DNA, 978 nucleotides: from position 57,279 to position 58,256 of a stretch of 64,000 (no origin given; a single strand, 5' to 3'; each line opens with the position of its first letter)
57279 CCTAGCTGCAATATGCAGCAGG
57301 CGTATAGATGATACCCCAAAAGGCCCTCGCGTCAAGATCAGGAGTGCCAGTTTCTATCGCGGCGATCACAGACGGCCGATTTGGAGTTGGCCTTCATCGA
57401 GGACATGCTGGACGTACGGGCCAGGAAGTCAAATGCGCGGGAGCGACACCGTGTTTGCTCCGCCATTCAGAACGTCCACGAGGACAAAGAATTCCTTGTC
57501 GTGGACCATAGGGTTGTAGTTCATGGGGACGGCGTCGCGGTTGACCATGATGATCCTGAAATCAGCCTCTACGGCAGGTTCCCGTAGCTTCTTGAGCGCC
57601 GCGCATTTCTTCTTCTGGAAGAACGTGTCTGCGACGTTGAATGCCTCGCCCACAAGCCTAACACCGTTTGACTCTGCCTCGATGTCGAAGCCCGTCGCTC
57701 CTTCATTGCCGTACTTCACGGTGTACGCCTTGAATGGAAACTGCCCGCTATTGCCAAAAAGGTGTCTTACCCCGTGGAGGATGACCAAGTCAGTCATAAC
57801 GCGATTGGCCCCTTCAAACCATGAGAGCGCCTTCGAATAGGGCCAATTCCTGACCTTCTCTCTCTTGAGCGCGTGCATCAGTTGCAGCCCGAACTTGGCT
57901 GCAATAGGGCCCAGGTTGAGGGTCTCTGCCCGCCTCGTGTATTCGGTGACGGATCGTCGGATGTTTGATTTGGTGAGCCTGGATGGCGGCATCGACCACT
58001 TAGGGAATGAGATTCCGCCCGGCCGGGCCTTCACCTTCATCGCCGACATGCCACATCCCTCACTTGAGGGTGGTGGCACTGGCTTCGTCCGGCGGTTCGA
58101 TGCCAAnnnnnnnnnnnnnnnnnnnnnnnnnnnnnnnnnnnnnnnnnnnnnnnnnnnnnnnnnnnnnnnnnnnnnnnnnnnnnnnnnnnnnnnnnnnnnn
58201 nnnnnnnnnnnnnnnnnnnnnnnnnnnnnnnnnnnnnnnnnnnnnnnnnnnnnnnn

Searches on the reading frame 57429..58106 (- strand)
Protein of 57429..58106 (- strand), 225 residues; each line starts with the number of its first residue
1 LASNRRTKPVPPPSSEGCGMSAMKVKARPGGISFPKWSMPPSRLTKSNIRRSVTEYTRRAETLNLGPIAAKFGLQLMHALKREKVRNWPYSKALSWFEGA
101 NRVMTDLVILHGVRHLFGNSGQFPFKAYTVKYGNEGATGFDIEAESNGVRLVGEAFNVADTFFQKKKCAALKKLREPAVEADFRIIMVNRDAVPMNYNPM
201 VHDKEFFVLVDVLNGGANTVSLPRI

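Call 3: search_protein_families(library=pfam, proteins=[window:57429-58106:-], max_evalue=0.01)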
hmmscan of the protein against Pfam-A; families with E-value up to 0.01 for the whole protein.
window:57429-58106:- (225 aa): 0 families

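Call 4: search_protein_families(library=padloc, proteins=[window:57429-58106:-], max_evalue=0.01)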
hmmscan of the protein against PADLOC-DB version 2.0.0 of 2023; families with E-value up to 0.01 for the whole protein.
window:57429-58106:- (225 aa): 0 families

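Call 6: search_protein_families(library=ncbifam, proteins=[window:57429-58106:-], max_evalue=0.1)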
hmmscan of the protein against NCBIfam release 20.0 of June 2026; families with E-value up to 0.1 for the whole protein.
window:57429-58106:- (225 aa): 0 families

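Call 45: search_protein_families(library=phrogs, proteins=[window:57429-58049:-], max_evalue=0.01)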
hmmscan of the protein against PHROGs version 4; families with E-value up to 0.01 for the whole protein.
window:57429-58049:- (206 aa): 0 families

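Call 58: find_homologous_proteins(query=window:57429-58049:-, max_evalue=0.001)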
Query window:57429-58049:- (206 aa): 167 proteins with E <= 0.001 among 254 candidates; the best 120 are listed.
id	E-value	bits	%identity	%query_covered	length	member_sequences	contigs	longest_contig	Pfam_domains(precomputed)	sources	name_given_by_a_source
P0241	2.7e-134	463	100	100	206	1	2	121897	-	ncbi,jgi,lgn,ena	-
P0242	1.4e-48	183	56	83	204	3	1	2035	-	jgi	jgi:hypothetical protein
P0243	2.2e-45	173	55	77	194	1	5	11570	-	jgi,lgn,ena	-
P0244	2.4e-43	166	49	87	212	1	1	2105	-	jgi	-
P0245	3.0e-43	166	48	86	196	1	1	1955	-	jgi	jgi:hypothetical protein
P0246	1.5e-42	164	50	88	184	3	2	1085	-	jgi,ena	-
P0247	5.0e-42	162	49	86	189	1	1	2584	-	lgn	-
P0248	6.0e-41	158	54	76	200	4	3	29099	-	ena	-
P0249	9.1e-41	158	50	89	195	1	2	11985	-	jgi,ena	jgi:hypothetical protein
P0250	1.6e-40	157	50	86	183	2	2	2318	-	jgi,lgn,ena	-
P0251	2.9e-40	156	51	81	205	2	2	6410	-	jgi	jgi:hypothetical protein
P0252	3.1e-40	156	52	82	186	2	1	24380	-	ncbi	ncbi:MAG: hypothetical protein ACLQNE_16080 [Thermoguttaceae bacterium]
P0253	7.5e-40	155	48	87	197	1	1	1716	-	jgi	jgi:hypothetical protein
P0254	8.2e-40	155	47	89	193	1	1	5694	-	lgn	-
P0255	1.3e-39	154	48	87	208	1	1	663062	-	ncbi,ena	-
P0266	2.6e-38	150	47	85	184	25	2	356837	-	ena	-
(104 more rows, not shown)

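Call 59: find_encoding_contigs(protein=P0255, flank=5000, max_places=2)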
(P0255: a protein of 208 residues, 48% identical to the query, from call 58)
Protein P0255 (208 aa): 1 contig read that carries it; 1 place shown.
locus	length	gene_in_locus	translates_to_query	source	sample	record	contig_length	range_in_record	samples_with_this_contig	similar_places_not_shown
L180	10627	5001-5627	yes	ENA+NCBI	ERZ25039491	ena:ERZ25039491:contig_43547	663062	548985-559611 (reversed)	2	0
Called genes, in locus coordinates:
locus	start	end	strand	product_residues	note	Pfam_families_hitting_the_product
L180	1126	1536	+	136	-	-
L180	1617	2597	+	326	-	PF01555:N6_N4_Mtase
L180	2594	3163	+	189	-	PF09195:Endonuc-BglII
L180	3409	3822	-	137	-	-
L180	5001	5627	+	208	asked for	-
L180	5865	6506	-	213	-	-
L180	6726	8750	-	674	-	-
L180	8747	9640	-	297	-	PF00005:ABC_tran, PF13304:AAA_21 (weak)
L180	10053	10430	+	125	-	-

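Call 60: find_encoding_contigs(protein=P0266, flank=5000, max_places=2)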
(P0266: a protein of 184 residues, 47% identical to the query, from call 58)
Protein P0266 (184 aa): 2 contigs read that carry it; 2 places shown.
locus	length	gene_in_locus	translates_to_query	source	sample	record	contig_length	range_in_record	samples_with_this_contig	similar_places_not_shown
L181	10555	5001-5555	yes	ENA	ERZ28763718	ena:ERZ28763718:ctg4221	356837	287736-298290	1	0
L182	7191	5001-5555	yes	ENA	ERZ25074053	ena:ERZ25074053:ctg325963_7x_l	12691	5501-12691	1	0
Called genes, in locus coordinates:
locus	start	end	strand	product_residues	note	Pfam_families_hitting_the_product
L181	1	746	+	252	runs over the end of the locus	PF02585:PIG-L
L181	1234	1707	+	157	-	-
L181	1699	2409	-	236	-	PF13737:DDE_Tnp_1_5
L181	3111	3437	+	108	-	PF01527:HTH_Tnp_1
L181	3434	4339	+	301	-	PF13276:HTH_21, PF00665:rve, PF13683:rve_3, PF13333:rve_2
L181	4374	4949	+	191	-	-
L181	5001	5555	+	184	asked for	-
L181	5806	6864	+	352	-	-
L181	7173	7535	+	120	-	-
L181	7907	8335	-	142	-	-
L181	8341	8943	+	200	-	PF13358:DDE_3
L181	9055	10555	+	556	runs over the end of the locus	PF00501:AMP-binding, PF13193:AMP-binding_C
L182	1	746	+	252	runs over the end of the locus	PF02585:PIG-L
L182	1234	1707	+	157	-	-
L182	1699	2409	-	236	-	PF13737:DDE_Tnp_1_5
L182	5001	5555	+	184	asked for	-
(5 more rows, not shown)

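Call 61: find_encoding_contigs(protein=P0248, flank=5000, max_places=2)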
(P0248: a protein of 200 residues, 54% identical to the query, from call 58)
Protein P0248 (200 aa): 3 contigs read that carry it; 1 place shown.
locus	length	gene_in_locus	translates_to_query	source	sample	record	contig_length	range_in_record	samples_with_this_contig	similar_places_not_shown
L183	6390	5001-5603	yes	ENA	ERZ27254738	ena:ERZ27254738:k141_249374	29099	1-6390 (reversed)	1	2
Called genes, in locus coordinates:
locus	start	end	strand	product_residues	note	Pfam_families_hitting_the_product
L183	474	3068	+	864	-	PF00270:DEAD, PF04851:ResIII, PF13307:Helicase_C_2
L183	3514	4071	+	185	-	-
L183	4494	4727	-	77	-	-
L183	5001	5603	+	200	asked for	-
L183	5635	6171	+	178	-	PF06094:GGACT, PF13772:AIG2_2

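Call 71: search_protein_families(library=pfam, proteins=[window:57429-58049:-], max_evalue=0.1)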
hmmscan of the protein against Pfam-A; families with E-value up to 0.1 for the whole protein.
window:57429-58049:- (206 aa): 0 families

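Call 90: search_solved_structures(query=A8, max_evalue=5, show_alignments=1)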
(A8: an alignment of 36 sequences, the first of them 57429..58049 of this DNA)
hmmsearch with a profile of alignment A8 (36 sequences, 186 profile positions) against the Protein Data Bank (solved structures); distinct sequences matched with E-value up to 5: 4.
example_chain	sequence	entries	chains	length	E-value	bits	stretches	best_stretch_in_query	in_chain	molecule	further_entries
6een_C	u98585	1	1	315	0.0038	20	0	5-49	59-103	Designer Pentatricopeptide Protein dPPR10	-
6een_A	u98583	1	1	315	0.0055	19.5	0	5-49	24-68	Designer Pentatricopeptide Protein dPPR10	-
6een_D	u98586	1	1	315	0.02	17.6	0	5-49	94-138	Designer Pentatricopeptide Protein dPPR10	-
5e4r_A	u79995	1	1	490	0.031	17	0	37-80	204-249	Ketol-acid reductoisomerase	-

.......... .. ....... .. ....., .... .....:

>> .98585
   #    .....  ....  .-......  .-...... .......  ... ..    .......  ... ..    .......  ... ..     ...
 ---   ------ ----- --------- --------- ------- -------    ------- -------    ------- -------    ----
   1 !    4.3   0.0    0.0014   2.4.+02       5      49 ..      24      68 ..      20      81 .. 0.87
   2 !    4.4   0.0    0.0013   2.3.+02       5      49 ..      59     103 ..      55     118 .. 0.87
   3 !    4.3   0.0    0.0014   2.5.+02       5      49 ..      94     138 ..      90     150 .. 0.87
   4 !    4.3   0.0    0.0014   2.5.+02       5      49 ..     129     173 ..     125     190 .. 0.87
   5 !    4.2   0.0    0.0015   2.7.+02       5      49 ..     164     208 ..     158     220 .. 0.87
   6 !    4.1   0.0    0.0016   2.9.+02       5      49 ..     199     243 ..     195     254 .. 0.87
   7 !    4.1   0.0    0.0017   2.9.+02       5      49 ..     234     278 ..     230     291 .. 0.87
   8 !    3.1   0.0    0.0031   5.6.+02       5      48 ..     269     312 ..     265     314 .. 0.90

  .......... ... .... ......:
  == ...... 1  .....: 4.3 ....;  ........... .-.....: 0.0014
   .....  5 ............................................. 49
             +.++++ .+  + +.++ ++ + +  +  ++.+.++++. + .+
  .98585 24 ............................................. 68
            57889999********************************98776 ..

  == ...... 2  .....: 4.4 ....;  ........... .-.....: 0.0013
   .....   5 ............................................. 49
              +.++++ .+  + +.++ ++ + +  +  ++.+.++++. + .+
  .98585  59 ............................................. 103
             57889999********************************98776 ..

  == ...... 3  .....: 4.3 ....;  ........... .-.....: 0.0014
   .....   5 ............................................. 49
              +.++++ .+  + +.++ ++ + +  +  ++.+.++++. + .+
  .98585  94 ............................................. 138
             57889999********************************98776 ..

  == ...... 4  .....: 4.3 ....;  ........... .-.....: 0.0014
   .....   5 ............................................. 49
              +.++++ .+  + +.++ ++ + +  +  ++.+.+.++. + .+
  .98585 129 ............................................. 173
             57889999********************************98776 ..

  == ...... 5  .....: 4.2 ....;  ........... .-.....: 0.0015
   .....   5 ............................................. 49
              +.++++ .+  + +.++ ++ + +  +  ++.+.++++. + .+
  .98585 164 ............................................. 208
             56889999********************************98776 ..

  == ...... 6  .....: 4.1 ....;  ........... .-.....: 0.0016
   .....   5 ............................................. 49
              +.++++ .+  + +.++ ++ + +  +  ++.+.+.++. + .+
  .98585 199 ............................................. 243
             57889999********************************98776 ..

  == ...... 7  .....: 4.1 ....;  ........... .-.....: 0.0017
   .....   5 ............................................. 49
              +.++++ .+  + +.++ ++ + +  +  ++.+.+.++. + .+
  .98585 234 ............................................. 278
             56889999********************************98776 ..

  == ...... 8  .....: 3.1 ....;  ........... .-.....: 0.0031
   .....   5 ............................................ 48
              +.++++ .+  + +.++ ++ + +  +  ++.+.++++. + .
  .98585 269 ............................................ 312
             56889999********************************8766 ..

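Call 92: predict_structure(alignment_id=A8)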
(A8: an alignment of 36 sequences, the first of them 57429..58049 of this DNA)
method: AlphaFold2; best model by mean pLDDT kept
length: 206 residues; sequences in the alignment: 36
mean_pLDDT: 91.6   pTM: 0.88
mean pLDDT of the five models: 91.6, 91.2, 90.7, 90.5, 90.3
residues with pLDDT >= 90: 160; 70-90: 29; 50-70: 17; < 50: 0
segments of 3 or more residues with pLDDT < 50: none
pLDDT, mean of each block of 10 residues (from residue 1): 63 79 98 97 90 95 88 91 97 97 95 83 97 98 97 97 98 95 94 97 68
secondary structure, 60 per line:
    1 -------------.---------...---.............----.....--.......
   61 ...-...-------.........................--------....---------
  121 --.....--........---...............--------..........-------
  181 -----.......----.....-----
elements in order: E24-26 H30-42 H47-51 H54-63 E65-67 H77-99 E108-111 E123-127 E130-137 H141-155 E164-170 E186-192 E197-201

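Call 94: fold_search(model_id=the predicted structure, library=pdb)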
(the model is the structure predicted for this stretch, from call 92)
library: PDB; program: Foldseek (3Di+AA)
matches with E <= 10: 285; with E <= 0.001: 0
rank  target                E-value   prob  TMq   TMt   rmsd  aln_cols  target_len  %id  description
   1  2ph7_B                1.1e-03  0.96  0.36  0.34  14.9       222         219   13  Crystal structure of AF2093 from Archaeoglobus fulgidus (released 2007-05-08)
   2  2ph7_A                6.4e-03  0.82  0.35  0.33  14.8       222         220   10  Crystal structure of AF2093 from Archaeoglobus fulgidus (released 2007-05-08)
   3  6p4w_B                7.2e-02  0.66  0.21  0.12   6.4        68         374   19  XPB helicase in a complex with truncated Bax1 from Sulfurisphaera tokodaii at 2.96 Angstrom resolution (released 2020-06-03)
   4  2ewf                  9.3e-02  0.28  0.29  0.14   8.9       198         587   14  Crystal structure of the site-specific DNA nickase N.BspD6I (released 2006-11-21)
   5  8q3z_A                1.4e-01  0.35  0.34  0.18  13.6       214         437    8  Crystal structure of cA4-bound Can2 from Thermoanaerobacter brockii (released 2023-11-22)
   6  7ewv_B                1.8e-01  0.13  0.19  0.22  11.1       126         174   10  Crystal structure of Ebinur Lake virus cap snatching endonuclease (H34A mutant) (released 2022-01-26)
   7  6p4o_D                2.0e-01  0.35  0.21  0.10   6.6        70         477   16  Complex of XPB helicase with Bax1 endonuclease from Sulfurisphaera tokodaii at 3.15 Angstroms resolution (released 2020-06-03)
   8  5liz                  2.4e-01  0.20  0.30  0.15   7.9       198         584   12  The structure of Nt.BspD6I nicking endonuclease with all cysteines mutated by serine residues at 0.19 nm resolution . (released 2017-08-02)
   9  1bam                  2.6e-01  0.08  0.18  0.19  14.1       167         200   10  STRUCTURE OF RESTRICTION ENDONUCLEASE BAMHI PHASED AT 1.95 ANGSTROMS RESOLUTION BY MAD ANALYSIS (released 1995-02-27)
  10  2cv8_B                3.1e-01  0.23  0.29  0.32   7.4       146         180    8  Crystal structure of tRNA-intron endonuclease from Sulfolobus tokodaii (released 2005-12-01)
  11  5liq_B                3.1e-01  0.18  0.16  0.07   6.0        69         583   19  The structure of C160S,C508S,C578S mutant of Nt.BspD6I nicking endonuclease at 0.185 nm resolution . (released 2017-08-02)
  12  6p4o_F                3.3e-01  0.30  0.21  0.10   4.1        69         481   19  Complex of XPB helicase with Bax1 endonuclease from Sulfurisphaera tokodaii at 3.15 Angstroms resolution (released 2020-06-03)
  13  2eo0_B                3.5e-01  0.23  0.21  0.30   5.3        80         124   15  Crystal Structure of Holliday Junction Resolvase ST1444 (released 2007-10-02)
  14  7ewz_A                3.5e-01  0.08  0.21  0.23  15.3       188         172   12  Crystal structure of Ebinur Lake virus cap snatching endonuclease (D92A mutant) (released 2022-01-26)
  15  5dny_C                3.8e-01  0.25  0.20  0.13   4.5        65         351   18  Structure of the ATPrS-Mre11/Rad50-DNA complex (released 2016-02-24)
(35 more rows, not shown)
